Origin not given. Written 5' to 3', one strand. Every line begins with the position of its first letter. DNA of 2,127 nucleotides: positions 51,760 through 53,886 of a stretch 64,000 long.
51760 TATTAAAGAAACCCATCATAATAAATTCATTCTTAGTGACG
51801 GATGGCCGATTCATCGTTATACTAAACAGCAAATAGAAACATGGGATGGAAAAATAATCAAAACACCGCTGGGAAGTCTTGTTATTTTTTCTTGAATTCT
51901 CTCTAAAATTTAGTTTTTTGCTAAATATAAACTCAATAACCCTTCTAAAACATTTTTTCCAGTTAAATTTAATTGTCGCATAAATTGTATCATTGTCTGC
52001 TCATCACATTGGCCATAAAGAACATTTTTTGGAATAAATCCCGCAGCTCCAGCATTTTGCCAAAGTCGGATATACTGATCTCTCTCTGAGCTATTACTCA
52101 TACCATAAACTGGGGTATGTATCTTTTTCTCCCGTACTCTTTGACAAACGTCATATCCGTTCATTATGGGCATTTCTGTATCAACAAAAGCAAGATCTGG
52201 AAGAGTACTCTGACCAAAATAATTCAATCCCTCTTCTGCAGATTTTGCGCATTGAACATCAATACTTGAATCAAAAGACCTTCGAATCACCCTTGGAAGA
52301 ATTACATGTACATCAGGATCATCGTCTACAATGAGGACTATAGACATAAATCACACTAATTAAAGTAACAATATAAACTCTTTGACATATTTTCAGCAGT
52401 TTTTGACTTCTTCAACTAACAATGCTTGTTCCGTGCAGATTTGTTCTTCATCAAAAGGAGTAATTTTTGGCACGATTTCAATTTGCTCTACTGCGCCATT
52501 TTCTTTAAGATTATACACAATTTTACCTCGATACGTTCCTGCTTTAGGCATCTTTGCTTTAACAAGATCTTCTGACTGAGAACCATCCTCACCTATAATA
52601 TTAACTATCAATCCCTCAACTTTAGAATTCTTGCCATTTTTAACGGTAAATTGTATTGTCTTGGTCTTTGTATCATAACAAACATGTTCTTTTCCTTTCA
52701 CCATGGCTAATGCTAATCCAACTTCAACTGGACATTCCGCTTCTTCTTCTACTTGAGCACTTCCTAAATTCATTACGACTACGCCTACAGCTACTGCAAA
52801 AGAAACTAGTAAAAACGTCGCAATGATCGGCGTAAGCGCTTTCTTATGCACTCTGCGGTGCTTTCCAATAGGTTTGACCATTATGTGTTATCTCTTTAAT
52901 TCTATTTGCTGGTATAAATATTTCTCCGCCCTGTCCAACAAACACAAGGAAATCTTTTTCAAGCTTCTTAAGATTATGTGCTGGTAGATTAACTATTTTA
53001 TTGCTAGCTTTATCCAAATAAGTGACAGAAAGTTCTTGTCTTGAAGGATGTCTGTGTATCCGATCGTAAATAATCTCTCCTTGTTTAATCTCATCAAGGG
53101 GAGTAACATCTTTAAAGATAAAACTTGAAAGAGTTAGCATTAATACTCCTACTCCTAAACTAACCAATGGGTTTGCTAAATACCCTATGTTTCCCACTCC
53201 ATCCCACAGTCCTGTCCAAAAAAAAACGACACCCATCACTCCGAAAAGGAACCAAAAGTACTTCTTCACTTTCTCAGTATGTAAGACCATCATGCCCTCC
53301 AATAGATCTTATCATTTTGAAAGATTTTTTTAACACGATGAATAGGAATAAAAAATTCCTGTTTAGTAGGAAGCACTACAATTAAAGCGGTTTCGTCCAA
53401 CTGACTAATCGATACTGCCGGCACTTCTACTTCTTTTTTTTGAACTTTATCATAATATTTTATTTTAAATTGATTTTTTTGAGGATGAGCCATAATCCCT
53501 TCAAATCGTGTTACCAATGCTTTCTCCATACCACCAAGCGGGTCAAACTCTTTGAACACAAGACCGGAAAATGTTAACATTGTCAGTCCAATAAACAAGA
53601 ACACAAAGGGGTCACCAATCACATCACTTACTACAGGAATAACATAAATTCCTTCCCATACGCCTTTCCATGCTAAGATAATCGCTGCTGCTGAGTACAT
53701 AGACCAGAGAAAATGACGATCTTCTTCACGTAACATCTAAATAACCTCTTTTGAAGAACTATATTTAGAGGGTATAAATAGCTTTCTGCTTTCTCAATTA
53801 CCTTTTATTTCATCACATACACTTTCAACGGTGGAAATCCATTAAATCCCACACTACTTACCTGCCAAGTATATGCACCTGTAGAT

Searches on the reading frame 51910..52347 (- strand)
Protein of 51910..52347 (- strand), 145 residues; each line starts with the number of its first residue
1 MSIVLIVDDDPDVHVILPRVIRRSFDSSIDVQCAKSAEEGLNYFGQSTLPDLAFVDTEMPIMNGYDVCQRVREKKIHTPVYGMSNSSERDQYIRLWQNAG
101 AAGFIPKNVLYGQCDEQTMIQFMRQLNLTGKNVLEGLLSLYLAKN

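Call 21: search_protein_families(library=pfam, proteins=[window:51910-52347:-], max_evalue=0.001)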
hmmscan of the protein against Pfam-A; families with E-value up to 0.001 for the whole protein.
window:51910-52347:- (145 aa): 1 family
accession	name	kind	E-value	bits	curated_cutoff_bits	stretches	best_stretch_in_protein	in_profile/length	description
PF00072.30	Response_reg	-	6.7e-18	65.3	30.2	1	4-109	1-101/111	Response regulator receiver domain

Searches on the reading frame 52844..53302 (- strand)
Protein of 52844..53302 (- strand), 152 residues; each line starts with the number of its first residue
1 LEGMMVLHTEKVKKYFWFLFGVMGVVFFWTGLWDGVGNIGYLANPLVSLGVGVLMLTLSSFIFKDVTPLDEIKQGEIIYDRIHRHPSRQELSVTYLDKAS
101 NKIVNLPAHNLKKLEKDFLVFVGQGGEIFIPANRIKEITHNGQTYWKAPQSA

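Call 21: search_protein_families(library=pfam, proteins=[window:52844-53302:-], max_evalue=0.001)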
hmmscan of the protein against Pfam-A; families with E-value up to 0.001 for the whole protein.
window:52844-53302:- (152 aa): 1 family
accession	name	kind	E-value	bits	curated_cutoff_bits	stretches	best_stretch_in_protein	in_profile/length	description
PF04457.17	MJ1316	-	3.2e-05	25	26.3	1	78-147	7-74/75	MJ1316 RNA cyclic group end recognition domain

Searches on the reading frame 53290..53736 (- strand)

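Call 21: search_protein_families(library=pfam, proteins=[window:53290-53736:-], max_evalue=0.001)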
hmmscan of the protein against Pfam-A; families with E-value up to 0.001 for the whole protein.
window:53290-53736:- (148 aa): 1 family
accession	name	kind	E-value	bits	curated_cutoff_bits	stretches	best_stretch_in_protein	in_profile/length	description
PF04457.17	MJ1316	-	2.9e-07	31.5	26.3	1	86-147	18-74/75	MJ1316 RNA cyclic group end recognition domain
